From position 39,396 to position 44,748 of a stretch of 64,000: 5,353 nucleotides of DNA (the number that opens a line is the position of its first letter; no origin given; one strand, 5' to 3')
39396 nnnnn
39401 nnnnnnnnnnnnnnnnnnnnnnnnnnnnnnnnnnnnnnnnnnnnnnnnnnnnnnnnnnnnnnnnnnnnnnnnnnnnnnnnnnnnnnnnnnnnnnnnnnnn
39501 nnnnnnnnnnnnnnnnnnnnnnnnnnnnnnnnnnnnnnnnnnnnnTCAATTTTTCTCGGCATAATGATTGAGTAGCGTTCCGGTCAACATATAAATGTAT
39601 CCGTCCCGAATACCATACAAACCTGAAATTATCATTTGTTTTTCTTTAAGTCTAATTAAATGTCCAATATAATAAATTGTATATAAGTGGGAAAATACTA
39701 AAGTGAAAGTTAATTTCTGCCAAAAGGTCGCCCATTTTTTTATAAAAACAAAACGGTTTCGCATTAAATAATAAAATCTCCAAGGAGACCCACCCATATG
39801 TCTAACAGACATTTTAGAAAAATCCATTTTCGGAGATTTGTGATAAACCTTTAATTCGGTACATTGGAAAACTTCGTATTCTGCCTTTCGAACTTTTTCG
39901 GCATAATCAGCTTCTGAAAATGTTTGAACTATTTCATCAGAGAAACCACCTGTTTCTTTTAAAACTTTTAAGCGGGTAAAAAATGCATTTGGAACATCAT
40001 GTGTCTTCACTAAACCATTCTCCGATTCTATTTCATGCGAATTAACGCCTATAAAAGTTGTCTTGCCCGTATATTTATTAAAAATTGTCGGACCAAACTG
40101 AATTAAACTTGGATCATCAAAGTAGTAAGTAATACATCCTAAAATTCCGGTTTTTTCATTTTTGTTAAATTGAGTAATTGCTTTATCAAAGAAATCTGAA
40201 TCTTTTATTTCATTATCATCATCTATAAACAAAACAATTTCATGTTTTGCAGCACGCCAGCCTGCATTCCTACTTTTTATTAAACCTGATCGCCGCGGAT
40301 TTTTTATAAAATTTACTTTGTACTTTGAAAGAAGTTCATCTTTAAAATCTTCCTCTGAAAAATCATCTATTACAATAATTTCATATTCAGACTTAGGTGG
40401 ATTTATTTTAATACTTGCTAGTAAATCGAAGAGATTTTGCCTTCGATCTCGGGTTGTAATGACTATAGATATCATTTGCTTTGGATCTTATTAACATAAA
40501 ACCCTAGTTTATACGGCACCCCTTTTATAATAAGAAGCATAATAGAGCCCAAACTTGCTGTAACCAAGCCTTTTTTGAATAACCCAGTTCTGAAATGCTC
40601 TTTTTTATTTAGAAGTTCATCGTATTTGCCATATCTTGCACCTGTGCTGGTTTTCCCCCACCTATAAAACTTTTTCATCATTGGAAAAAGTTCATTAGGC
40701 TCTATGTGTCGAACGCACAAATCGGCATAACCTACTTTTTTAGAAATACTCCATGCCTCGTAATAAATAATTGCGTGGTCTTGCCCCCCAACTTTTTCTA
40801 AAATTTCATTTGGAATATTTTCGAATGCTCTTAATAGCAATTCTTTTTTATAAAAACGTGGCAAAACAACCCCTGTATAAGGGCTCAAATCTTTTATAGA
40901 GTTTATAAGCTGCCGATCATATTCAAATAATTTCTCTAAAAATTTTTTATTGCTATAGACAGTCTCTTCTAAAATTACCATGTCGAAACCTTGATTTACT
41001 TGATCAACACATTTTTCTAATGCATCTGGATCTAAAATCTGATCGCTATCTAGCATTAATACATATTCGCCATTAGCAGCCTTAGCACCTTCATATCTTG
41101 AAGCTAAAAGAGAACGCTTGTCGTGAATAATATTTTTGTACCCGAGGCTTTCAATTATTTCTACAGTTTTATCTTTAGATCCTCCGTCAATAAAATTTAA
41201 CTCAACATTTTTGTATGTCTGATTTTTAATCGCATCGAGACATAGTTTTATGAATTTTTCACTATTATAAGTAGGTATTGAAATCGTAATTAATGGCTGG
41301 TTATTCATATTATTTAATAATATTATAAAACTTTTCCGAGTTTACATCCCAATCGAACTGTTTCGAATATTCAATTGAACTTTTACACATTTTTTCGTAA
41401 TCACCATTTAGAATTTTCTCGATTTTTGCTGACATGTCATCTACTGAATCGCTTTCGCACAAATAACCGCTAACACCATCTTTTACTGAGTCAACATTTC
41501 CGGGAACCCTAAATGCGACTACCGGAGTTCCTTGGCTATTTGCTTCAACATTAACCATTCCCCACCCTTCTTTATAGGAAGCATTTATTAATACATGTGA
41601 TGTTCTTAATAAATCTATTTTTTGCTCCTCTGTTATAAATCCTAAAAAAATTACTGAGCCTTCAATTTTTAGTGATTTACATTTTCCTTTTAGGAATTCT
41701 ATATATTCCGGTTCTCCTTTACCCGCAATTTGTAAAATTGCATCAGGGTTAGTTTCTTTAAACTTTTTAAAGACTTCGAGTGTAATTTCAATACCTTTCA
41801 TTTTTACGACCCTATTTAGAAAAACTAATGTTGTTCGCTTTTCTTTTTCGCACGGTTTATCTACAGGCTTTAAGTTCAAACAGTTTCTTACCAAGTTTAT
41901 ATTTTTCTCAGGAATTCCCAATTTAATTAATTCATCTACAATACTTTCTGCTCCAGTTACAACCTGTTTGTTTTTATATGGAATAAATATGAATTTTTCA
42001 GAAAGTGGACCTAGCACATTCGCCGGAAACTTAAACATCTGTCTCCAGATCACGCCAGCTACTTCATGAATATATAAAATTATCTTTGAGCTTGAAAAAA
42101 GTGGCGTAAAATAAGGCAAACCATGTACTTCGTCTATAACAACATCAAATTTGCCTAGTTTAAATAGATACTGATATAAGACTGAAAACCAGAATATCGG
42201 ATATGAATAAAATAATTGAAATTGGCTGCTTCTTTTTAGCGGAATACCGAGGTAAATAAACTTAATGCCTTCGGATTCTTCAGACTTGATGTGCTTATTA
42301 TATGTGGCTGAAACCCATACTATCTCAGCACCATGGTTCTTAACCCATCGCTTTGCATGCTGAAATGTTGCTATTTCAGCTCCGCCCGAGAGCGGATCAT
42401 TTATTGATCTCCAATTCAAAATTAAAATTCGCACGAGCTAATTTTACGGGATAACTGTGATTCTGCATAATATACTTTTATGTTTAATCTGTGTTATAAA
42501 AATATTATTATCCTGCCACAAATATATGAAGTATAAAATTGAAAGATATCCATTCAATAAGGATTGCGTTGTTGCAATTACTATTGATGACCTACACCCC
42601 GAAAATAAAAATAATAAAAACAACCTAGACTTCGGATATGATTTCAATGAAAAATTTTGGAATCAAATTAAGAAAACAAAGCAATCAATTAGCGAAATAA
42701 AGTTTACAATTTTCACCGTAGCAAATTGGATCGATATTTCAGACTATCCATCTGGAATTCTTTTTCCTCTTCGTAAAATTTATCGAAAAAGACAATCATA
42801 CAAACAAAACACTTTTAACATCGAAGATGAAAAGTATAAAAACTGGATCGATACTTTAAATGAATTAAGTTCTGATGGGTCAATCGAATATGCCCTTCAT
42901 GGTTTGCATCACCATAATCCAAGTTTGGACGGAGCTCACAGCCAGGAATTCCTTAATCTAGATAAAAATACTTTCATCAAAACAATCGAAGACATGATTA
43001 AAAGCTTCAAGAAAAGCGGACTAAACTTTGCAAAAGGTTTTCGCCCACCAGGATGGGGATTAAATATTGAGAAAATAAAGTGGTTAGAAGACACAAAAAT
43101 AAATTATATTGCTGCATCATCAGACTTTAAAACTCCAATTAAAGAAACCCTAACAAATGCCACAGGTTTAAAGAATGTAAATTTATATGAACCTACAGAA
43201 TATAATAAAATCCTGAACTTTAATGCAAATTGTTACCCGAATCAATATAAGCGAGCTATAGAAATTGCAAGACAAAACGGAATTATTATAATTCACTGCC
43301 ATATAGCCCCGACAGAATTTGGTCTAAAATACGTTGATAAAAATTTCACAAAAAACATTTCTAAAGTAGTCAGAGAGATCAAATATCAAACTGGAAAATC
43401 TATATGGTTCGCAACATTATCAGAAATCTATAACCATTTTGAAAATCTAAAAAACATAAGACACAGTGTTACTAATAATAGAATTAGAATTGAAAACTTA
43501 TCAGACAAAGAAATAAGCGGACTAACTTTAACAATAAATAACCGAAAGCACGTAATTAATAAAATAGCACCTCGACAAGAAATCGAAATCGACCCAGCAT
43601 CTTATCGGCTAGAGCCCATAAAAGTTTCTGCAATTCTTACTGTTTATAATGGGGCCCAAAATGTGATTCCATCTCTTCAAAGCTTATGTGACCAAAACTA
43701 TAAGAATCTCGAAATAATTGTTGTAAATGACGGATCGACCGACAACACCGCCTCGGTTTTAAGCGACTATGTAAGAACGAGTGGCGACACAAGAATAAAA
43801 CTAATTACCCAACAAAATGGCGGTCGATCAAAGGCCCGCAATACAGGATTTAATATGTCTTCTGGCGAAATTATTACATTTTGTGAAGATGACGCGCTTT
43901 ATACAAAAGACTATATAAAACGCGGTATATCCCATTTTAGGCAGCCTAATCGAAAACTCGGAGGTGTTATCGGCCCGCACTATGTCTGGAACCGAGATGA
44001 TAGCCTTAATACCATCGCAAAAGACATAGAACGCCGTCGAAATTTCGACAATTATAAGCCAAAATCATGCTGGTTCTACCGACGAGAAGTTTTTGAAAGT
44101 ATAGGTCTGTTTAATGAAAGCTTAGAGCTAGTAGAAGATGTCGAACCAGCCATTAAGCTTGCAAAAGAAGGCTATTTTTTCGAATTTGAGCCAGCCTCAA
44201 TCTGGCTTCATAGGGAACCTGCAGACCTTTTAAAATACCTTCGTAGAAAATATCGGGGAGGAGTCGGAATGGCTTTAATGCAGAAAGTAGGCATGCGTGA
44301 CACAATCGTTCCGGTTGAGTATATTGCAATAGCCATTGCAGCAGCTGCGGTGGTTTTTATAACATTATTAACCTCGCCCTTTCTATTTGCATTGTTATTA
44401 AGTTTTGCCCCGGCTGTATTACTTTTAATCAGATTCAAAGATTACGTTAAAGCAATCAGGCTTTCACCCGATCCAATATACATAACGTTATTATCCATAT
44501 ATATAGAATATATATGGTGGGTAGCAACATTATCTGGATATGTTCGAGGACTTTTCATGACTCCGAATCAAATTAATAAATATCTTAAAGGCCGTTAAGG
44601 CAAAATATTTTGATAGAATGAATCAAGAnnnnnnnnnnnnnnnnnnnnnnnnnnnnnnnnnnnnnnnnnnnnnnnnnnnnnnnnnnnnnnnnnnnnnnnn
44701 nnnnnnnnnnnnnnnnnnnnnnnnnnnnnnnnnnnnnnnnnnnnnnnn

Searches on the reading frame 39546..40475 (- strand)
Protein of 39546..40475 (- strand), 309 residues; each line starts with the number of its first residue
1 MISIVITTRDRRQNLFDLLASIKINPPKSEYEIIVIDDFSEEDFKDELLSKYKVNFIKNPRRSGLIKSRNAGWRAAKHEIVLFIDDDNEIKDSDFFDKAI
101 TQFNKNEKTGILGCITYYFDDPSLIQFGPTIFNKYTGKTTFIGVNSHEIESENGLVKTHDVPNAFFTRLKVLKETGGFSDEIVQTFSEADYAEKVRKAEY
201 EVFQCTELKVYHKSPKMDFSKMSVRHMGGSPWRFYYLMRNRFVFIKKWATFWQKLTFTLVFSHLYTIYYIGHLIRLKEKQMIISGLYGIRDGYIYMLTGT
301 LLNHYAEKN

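Call 10: search_protein_families(library=pfam, proteins=[window:39546-40475:-], max_evalue=0.001)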
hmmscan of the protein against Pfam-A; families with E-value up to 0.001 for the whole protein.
window:39546-40475:- (309 aa): 4 families
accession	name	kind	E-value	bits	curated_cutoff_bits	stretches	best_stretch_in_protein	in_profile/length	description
PF00535.33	Glycos_transf_2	-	2.4e-23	83.3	23.3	1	3-140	1-132/168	Glycosyl transferase family 2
PF10111.15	Glyco_tranf_2_2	-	2.3e-07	31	27.3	1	28-191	27-193/276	Glycosyltransferase like family 2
PF13641.12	Glyco_tranf_2_3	-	1.8e-06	28.6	27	1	2-117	3-124/230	Glycosyltransferase like family 2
PF13712.12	Glyco_tranf_2_5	-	4e-05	23.9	27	1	52-115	28-91/210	Glycosyltransferase like family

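Call 56: search_protein_families(library=ncbifam, proteins=[window:39546-40475:-], max_evalue=0.001)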
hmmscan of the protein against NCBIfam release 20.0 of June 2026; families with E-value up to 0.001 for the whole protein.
window:39546-40475:- (309 aa): 12 families
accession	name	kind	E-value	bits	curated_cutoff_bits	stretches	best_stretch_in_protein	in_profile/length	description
NF041875.1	EPS_EpsD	equivalog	2.7e-18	66.5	370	1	2-221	1-215/325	exopolysaccharide biosynthesis glycosyltransferase EpsD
TIGR03965.1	mycofact_glyco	equivalog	2.6e-16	59.6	280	1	2-106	76-182/467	mycofactocin biosynthesis glycosyltransferase MftF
TIGR01556.1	rhamnosyltran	subfamily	1.3e-14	54.1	200.55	1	28-270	19-260/281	rhamnosyltransferase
NF038299.1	EPS_HpsN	equivalog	1.4e-10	40.6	425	1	1-112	2-115/317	hormogonium polysaccharide biosynthesis glycosyltransferase HpsN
NF041394.1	GtaseAglG_Halo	equivalog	7.2e-09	35.3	440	1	4-185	5-181/304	glucosyl-dolichyl phosphate glucuronosyltransferase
TIGR04283.1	glyco_like_mftF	equivalog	3e-08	33.5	182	1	2-125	1-117/221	TIGR04283 family arsenosugar biosynthesis glycosyltransferase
NF038302.1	EPS_HpsE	equivalog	5.7e-08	32.1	300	1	2-226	3-236/307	hormogonium polysaccharide biosynthesis glycosyltransferase HpsE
NF050050.1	ProtGlycPglI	equivalog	9.1e-07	28.5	500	1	2-93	4-99/306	GalNAc(5)-diNAcBac-PP-undecaprenol beta-1,3-glucosyltransferase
NF007482.0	PRK10073.1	equivalog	2.2e-05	23.6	423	1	2-114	8-120/334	glycosyltransferase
TIGR03937.1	PgaC_IcaA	equivalog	0.00027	20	422.3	1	1-110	46-157/407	poly-beta-1,6-N-acetyl-D-glucosamine synthase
NF047683.1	TeichurnBiosyTuaG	equivalog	0.00034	20.3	400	1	2-108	8-116/252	teichuronic acid biosynthesis protein TuaG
NF007453.0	PRK10018.1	equivalog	0.00046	19.9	382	1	1-91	7-100/280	colanic acid biosynthesis glycosyltransferase WcaA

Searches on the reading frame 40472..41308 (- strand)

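Call 10: search_protein_families(library=pfam, proteins=[window:40472-41308:-], max_evalue=0.001)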
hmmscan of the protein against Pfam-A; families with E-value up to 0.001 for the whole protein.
window:40472-41308:- (278 aa): 3 families
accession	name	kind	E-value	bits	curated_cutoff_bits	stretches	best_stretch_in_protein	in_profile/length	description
PF00535.33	Glycos_transf_2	-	3.4e-27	95.9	23.3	1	9-127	2-127/168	Glycosyl transferase family 2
PF10111.15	Glyco_tranf_2_2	-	2.2e-10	40.9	27.3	1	9-137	2-144/276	Glycosyltransferase like family 2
PF13641.12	Glyco_tranf_2_3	-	7.5e-10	39.6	27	1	7-115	3-123/230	Glycosyltransferase like family 2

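Call 56: search_protein_families(library=ncbifam, proteins=[window:40472-41308:-], max_evalue=0.001)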
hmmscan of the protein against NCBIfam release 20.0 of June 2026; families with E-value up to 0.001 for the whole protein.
window:40472-41308:- (278 aa): 22 families
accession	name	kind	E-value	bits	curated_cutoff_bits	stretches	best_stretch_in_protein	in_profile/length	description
NF047683.1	TeichurnBiosyTuaG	equivalog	7.1e-15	55.3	400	1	2-104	3-111/252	teichuronic acid biosynthesis protein TuaG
TIGR04283.1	glyco_like_mftF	equivalog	1.4e-13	51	182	1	7-104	1-97/221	TIGR04283 family arsenosugar biosynthesis glycosyltransferase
NF007482.0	PRK10073.1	equivalog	1.8e-13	50.2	423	1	1-105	2-111/334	glycosyltransferase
TIGR03937.1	PgaC_IcaA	equivalog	2.4e-13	49.8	422.3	1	2-106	42-152/407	poly-beta-1,6-N-acetyl-D-glucosamine synthase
TIGR03111.1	glyc2_xrt_Gpos1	hypoth_equivalog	6.5e-13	48.3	363.95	1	3-135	47-187/439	TIGR03111 family XrtG-associated glycosyltransferase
TIGR04182.1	glyco_TIGR04182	equivalog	1.8e-12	47.2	325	1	7-138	2-132/293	S-layer glycoprotein N-glycosyltransferase AglJ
NF041875.1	EPS_EpsD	equivalog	2.5e-11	43.6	370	1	9-115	3-115/325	exopolysaccharide biosynthesis glycosyltransferase EpsD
NF050050.1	ProtGlycPglI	equivalog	3.1e-11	43.2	500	1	5-122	2-126/306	GalNAc(5)-diNAcBac-PP-undecaprenol beta-1,3-glucosyltransferase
NF047588.1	GlcsyltransPgfSStrep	equivalog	6.3e-09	35.5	500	1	7-140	3-146/308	glycosyltransferase PgfS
NF041394.1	GtaseAglG_Halo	equivalog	1.4e-08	34.4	440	1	11-106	7-109/304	glucosyl-dolichyl phosphate glucuronosyltransferase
NF041391.1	DPhHxTase_Halo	equivalog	1e-07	31.2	375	1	13-112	3-101/213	dolichyl-phosphate hexose transferase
TIGR03965.1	mycofact_glyco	equivalog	2.7e-07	29.8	280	1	4-103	73-178/467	mycofactocin biosynthesis glycosyltransferase MftF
NF053739.1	GlytfEpsEBac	equivalog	3.2e-07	29.6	450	1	7-106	3-109/265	glycosyltransferase EpsE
NF038299.1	EPS_HpsN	equivalog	7.8e-07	28.3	425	1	5-126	1-128/317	hormogonium polysaccharide biosynthesis glycosyltransferase HpsN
NF038302.1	EPS_HpsE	equivalog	1.3e-06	27.6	300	1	7-98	3-105/307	hormogonium polysaccharide biosynthesis glycosyltransferase HpsE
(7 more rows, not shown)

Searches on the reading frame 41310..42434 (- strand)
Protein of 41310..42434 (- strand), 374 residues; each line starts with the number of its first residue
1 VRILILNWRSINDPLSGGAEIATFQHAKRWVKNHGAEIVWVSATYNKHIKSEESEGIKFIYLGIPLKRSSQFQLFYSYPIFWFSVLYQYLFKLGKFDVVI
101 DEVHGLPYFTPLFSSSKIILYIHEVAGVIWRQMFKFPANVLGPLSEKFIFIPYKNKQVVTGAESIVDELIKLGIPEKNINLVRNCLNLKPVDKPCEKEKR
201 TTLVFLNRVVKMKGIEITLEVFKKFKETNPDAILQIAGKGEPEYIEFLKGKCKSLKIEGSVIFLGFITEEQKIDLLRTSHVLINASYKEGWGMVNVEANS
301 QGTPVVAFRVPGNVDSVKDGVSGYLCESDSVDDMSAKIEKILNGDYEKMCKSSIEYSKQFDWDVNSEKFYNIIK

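Call 10: search_protein_families(library=pfam, proteins=[window:41310-42434:-], max_evalue=0.001)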
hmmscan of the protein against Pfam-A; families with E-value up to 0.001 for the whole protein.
window:41310-42434:- (374 aa): 3 families
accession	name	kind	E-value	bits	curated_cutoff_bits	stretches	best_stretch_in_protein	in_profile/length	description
PF00534.26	Glycos_transf_1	-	2.3e-37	128.6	26.4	1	196-359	11-171/172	Glycosyl transferases group 1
PF13692.12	Glyco_trans_1_4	-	1.9e-25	90.2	27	1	201-343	2-141/142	Glycosyl transferases group 1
PF20706.3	GT4-conflict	-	3.8e-07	29.9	26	1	194-321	192-324/385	Family 4 Glycosyltransferase in conflict systems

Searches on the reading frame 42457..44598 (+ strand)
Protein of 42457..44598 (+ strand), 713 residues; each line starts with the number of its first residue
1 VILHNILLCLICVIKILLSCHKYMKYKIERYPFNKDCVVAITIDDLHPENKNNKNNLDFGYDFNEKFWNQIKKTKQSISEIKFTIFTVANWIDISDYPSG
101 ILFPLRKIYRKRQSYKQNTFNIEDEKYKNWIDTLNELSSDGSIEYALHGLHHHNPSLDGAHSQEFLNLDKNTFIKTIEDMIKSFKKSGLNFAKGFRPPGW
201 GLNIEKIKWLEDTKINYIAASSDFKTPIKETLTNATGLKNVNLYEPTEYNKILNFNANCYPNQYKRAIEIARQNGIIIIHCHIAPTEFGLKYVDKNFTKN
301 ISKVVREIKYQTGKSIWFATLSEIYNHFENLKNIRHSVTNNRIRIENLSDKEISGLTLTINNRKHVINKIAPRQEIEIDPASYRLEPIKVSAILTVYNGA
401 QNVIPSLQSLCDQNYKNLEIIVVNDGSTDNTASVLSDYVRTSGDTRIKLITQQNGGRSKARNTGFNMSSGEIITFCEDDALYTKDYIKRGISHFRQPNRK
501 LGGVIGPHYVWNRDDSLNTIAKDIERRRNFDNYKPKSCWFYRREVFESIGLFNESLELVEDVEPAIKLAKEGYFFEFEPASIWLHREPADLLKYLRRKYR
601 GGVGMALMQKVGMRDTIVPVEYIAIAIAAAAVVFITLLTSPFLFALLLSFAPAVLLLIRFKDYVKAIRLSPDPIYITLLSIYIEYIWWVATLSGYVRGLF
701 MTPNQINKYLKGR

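Call 10: search_protein_families(library=pfam, proteins=[window:42457-44598:+], max_evalue=0.001)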
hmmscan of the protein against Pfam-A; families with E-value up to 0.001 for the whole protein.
window:42457-44598:+ (713 aa): 6 families
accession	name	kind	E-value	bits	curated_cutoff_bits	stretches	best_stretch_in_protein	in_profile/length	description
PF00535.33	Glycos_transf_2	-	3.9e-29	102.2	23.3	1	391-547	1-165/168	Glycosyl transferase family 2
PF13641.12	Glyco_tranf_2_3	-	2.3e-13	51.1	27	1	390-602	3-228/230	Glycosyltransferase like family 2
PF10111.15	Glyco_tranf_2_2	-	3.7e-11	43.5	27.3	1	393-489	3-101/276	Glycosyltransferase like family 2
PF13632.12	Glyco_trans_2_3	-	9.5e-09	35.8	27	1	472-656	1-182/198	Glycosyl transferase family group 2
PF10096.14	DUF2334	-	9.7e-09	35.5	26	1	81-260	30-170/203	Uncharacterized protein conserved in bacteria (DUF2334)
PF01522.26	Polysacc_deac_1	-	0.00065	20.1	23.1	0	81-213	33-119/124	Polysaccharide deacetylase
